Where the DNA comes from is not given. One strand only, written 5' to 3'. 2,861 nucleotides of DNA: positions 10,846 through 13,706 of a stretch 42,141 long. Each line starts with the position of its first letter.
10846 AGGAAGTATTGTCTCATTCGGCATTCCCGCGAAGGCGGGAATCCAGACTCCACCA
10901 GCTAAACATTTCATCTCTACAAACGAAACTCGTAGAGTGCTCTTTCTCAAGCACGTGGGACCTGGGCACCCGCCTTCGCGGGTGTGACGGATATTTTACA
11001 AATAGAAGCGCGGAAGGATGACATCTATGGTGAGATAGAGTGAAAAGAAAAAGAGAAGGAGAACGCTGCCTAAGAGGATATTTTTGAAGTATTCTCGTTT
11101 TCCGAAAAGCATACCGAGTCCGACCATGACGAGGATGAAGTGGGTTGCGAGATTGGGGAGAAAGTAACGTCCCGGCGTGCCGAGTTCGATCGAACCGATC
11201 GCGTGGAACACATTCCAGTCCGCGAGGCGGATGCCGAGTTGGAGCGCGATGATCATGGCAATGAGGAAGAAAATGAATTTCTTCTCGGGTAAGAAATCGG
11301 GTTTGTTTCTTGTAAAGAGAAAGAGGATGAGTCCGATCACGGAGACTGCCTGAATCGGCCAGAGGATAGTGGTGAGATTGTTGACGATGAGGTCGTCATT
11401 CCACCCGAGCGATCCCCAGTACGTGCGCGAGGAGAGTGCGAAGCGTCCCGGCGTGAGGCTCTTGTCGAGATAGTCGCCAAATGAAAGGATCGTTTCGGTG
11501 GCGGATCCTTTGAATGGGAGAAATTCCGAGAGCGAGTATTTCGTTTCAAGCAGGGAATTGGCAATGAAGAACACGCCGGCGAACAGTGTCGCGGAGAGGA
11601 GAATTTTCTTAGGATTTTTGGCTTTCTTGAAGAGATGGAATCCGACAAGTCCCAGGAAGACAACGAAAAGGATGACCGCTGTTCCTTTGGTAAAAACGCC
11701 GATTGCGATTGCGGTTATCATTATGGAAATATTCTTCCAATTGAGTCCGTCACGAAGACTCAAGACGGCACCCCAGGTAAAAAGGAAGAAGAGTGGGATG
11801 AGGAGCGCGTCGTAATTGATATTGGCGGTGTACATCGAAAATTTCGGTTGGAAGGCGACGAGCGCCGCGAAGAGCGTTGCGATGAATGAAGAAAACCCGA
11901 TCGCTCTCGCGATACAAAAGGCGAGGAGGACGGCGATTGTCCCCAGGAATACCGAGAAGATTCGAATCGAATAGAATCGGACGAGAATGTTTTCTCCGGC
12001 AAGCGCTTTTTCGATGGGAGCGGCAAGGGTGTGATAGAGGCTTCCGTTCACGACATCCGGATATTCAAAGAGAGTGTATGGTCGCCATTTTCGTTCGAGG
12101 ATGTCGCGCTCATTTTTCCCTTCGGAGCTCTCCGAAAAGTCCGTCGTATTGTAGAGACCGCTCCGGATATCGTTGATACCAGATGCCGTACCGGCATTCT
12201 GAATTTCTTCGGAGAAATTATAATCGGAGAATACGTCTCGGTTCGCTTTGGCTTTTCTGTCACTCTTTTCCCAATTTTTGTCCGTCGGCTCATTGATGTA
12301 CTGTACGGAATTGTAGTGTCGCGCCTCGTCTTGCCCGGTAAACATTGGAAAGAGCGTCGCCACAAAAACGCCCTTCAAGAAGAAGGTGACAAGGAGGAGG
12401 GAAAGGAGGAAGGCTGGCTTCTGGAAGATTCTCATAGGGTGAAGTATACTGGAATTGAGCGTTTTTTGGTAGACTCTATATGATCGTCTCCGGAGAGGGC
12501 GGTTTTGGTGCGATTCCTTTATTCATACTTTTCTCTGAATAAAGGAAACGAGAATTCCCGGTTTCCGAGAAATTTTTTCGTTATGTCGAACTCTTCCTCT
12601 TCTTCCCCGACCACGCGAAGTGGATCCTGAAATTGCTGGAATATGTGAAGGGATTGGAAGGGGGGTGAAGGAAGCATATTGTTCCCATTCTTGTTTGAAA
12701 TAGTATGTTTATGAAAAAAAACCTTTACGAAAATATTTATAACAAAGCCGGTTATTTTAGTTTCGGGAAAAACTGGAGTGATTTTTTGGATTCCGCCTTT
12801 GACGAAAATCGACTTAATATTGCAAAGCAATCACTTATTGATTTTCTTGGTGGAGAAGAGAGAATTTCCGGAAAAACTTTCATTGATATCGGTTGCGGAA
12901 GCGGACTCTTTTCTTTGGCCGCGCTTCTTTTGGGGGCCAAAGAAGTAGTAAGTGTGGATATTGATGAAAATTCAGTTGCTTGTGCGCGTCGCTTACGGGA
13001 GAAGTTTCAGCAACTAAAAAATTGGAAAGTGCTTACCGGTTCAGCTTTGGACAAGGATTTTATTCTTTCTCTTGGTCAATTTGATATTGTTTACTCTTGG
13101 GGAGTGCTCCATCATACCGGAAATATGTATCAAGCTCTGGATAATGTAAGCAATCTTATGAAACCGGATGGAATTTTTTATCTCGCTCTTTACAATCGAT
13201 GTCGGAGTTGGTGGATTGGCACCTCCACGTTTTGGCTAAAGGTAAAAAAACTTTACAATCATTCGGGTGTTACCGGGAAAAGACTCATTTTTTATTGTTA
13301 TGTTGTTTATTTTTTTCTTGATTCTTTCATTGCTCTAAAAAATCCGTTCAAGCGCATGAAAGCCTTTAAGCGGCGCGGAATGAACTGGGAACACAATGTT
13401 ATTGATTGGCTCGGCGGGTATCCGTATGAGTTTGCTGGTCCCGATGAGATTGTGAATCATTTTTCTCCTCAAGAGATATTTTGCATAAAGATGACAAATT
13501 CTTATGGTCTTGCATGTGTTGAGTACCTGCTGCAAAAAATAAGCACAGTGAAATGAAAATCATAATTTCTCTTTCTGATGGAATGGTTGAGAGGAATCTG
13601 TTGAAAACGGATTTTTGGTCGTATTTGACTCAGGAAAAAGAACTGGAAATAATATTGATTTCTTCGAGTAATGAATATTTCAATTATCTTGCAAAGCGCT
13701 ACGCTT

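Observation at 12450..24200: AT-rich island carrying the NulO pathway, flippase, methyltransferases and glycosyltransferases, embedded in a ~50% GC locus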

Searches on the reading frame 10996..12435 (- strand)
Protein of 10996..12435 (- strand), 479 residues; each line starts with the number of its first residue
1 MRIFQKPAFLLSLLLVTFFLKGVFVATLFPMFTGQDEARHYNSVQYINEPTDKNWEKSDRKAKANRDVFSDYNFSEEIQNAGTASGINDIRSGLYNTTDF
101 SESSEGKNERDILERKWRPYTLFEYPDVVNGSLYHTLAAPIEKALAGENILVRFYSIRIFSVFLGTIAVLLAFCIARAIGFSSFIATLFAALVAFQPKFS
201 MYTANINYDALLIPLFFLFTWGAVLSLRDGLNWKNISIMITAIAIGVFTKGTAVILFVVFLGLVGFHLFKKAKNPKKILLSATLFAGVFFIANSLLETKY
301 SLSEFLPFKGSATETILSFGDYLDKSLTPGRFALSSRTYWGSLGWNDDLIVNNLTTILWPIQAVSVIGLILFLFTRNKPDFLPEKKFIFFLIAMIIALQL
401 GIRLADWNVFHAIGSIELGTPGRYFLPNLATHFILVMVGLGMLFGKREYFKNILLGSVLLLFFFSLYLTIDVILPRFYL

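Call 5: search_protein_families(library=pfam, proteins=[window:10996-12435:-])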
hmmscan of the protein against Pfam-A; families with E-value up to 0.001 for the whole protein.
window:10996-12435:- (479 aa): 2 families
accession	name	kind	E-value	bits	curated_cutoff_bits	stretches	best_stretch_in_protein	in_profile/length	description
PF13231.12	PMT_2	-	1.9e-08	35.1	26.1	1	155-290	22-154/160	Dolichyl-phosphate-mannose-protein mannosyltransferase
PF02366.24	PMT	-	9.6e-07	29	22.7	1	152-282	80-212/245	Dolichyl-phosphate-mannose-protein mannosyltransferase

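Call 9: find_encoding_contigs(protein=window:10996-12435:-, flank=10000, max_places=10)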
Protein window:10996-12435:- (479 aa): 6 contigs read that carry it; 6 places shown.
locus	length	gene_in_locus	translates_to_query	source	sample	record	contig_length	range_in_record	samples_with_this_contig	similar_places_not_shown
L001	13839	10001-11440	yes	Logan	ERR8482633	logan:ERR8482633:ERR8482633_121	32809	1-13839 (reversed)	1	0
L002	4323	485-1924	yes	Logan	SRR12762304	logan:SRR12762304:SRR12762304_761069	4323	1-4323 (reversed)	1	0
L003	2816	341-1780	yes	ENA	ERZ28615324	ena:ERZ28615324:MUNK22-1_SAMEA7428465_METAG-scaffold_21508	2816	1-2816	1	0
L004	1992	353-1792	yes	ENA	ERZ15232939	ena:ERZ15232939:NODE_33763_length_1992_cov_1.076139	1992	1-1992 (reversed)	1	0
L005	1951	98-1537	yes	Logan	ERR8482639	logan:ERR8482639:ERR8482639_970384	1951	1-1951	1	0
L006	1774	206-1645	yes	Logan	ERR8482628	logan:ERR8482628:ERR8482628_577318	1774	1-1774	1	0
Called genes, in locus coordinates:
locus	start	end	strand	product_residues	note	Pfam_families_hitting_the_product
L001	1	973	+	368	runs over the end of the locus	PF00534:Glycos_transf_1, PF13692:Glyco_trans_1_4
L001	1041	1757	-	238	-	PF02348:CTP_transf_3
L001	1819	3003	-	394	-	PF02350:Epimerase_2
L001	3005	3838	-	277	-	PF03102:NeuB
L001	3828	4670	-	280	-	PF02353:CMAS, PF13489:Methyltransf_23, PF13847:Methyltransf_31, PF08241:Methyltransf_11, PF08242:Methyltransf_12, PF13649:Methyltransf_25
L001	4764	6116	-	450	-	PF04464:Glyphos_transf (weak)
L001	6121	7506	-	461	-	PF01943:Polysacc_synt (weak)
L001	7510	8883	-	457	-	PF04464:Glyphos_transf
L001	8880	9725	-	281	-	PF05175:MTS (weak), PF13489:Methyltransf_23, PF06325:PrmA, PF08003:Methyltransf_9, PF13847:Methyltransf_31, PF08241:Methyltransf_11, PF08242:Methyltransf_12, PF13649:Methyltransf_25, +1 more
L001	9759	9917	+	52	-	-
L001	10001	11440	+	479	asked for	PF02366:PMT (weak), PF13231:PMT_2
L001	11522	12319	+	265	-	-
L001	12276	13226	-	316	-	PF00106:adh_short (faint), PF01073:3Beta_HSD, PF01370:Epimerase, PF02719:Polysacc_synt_2, PF04321:RmlD_sub_bind, PF08659:KR, PF13460:NAD_binding_10 (weak), PF16363:GDP_Man_Dehyd, +1 more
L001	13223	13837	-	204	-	?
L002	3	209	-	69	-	?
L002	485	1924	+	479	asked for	PF02366:PMT (weak), PF13231:PMT_2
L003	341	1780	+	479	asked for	PF02366:PMT (weak), PF13231:PMT_2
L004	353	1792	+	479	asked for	PF02366:PMT (weak), PF13231:PMT_2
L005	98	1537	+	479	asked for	PF02366:PMT (weak), PF13231:PMT_2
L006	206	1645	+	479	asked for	PF02366:PMT (weak), PF13231:PMT_2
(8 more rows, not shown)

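Call 72: find_related_loci(query=window:10996-12435:-, collection=metagenome_contigs, flank=10000)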
Query window:10996-12435:- (479 aa) in metagenome_contigs; peptide patterns used: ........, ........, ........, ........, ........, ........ (x = any residue, [..] = any of these).
180 stretches matched a pattern; 10 encode a relative of the query (tblastn E <= 1e-3); 10 distinct loci.
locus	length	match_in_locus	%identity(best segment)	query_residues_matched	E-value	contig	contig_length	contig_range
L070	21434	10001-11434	77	2-479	0e+0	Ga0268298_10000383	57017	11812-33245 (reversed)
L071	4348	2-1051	98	130-479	0e+0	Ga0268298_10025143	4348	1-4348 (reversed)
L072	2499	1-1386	60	23-479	0e+0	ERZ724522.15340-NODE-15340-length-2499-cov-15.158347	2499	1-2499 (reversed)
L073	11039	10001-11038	70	1-346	9e-166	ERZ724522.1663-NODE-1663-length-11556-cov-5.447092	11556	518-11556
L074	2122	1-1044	68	132-479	1e-174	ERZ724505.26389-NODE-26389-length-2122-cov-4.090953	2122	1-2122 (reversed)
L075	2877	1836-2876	65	1-346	9e-159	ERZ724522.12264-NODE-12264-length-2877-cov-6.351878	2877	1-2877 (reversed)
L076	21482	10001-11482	45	5-479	5e-132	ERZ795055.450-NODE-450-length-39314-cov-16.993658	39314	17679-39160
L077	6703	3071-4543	43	2-479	3e-128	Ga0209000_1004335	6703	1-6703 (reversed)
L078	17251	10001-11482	45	5-479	5e-132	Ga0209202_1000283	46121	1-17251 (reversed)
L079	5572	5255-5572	95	21-126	8e-65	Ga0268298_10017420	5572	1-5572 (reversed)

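Call 79: search_protein_families(library=ncbifam, proteins=[window:10996-12435:-], max_evalue=0.01)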
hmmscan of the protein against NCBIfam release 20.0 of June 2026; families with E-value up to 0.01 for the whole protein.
window:10996-12435:- (479 aa): 0 families

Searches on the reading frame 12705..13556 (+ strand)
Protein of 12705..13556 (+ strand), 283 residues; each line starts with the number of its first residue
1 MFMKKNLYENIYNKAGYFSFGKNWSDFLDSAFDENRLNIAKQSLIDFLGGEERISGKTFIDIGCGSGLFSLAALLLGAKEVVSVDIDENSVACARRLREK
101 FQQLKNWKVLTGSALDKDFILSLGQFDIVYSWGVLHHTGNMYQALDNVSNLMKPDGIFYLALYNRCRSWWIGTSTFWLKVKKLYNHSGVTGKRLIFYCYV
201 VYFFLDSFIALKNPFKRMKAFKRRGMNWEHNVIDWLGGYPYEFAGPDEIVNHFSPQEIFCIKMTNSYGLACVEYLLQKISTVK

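Call 3: search_protein_families(library=pfam, proteins=[window:12705-13556:+])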
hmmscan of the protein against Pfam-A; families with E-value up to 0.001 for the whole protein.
window:12705-13556:+ (283 aa): 12 families
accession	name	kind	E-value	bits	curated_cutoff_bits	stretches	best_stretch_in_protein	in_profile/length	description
PF13847.12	Methyltransf_31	-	7.9e-17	61.7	27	1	55-164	3-113/145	Methyltransferase domain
PF08242.18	Methyltransf_12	-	1.5e-16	61.4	30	1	60-158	1-98/98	Methyltransferase domain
PF08241.18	Methyltransf_11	-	3.1e-15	57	21.2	1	60-160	1-95/95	Methyltransferase domain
PF13489.12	Methyltransf_23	-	3.6e-14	53.3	27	1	43-165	11-121/164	Methyltransferase domain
PF13649.12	Methyltransf_25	-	5e-14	53.2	27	1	60-156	2-97/97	Methyltransferase domain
PF06325.19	PrmA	-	1.4e-12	48.2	22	1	55-158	161-256/296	Ribosomal protein L11 methyltransferase (PrmA)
PF08003.17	Methyltransf_9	-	1.6e-07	31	23.8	1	54-158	114-215/315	Protein of unknown function (DUF1698)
PF05175.20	MTS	-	8.1e-06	26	23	1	31-115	10-91/170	Methyltransferase small domain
PF03602.21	Cons_hypoth95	-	9.8e-06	25.8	24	1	40-157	28-147/182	Conserved hypothetical protein 95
PF02353.26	CMAS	-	5.3e-05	23.1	27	1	37-161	43-165/273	Mycolic acid cyclopropane synthetase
PF01728.25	FtsJ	-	0.00015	22.2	24.1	1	55-131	21-97/181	FtsJ-like methyltransferase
PF01209.24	Ubie_methyltran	-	0.0002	21.2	20.1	1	55-160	47-151/233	ubiE/COQ5 methyltransferase family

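Call 6: search_protein_families(library=ncbifam, proteins=[window:12705-13556:+], max_evalue=0.00001)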
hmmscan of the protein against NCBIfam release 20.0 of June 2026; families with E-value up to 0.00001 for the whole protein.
window:12705-13556:+ (283 aa): 18 families
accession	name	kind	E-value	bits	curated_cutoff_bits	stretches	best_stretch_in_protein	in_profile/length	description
TIGR01983.1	UbiG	equivalog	6.8e-14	51.7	102.95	1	43-170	45-161/228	bifunctional 2-polyprenyl-6-hydroxyphenol methylase/3-demethylubiquinol 3-O-methyltransferase UbiG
TIGR00406.1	prmA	equivalog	5e-10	39.3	183.15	1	55-102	159-206/288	50S ribosomal protein L11 methyltransferase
TIGR02021.1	BchM-ChlM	equivalog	1.2e-09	37.9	158.9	1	42-161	42-156/218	magnesium protoporphyrin IX methyltransferase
TIGR00452.1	TIGR00452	equivalog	1.4e-09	37.2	275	1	53-157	115-216/316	tRNA 5-methoxyuridine(34)/uridine 5-oxyacetic acid(34) synthase CmoB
NF047649.1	MTase_UXPK_star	exception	1.5e-09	37.3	460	1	55-161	77-182/283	methyltransferase/UXPK-star double selenoprotein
NF011650.0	PRK15068.1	equivalog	1.5e-09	37.2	209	1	53-158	120-223/324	tRNA 5-methoxyuridine(34)/uridine 5-oxyacetic acid(34) synthase CmoB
NF041537.1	ArsM_AhpD_UU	exception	2.1e-09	36.6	510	1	55-161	76-181/345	arsenite methyltransferase/AhpD domain selenoprotein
TIGR04290.1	meth_Rta_06860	hypoth_equivalog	1.1e-08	34.8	300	1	53-163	47-153/226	TIGR04290 family methyltransferase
TIGR02072.1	BioC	equivalog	2.4e-08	34.1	184.95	1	41-161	20-133/244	malonyl-ACP O-methyltransferase BioC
NF001556.0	PRK00377.1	equivalog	3.7e-08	33.4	238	1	54-116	39-103/198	cobalt-precorrin-6Y C(15)-methyltransferase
NF043040.1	corrin_prot_MT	hypoth_equivalog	1.1e-07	31.5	180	1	55-162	41-149/216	corrinoid protein-associated methyltransferase CpaM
NF011529.0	PRK14968.1-3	equivalog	1.5e-07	31.1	162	1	55-111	34-88/198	putative methyltransferase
NF001790.0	PRK00517.3-3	equivalog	4.8e-07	29.4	269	1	52-100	119-167/262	50S ribosomal protein L11 methyltransferase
NF041536.1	ArsM_DUF2284_UU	exception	6.9e-07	28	575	1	55-161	76-181/459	arsenite methyltransferase/DUF2284 domain selenoprotein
NF040539.1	AST_met_ArsM_2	exception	7.9e-07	29.2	240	1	57-159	58-162/262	putative arsinothricin biosynthesis methyltransferase ArsM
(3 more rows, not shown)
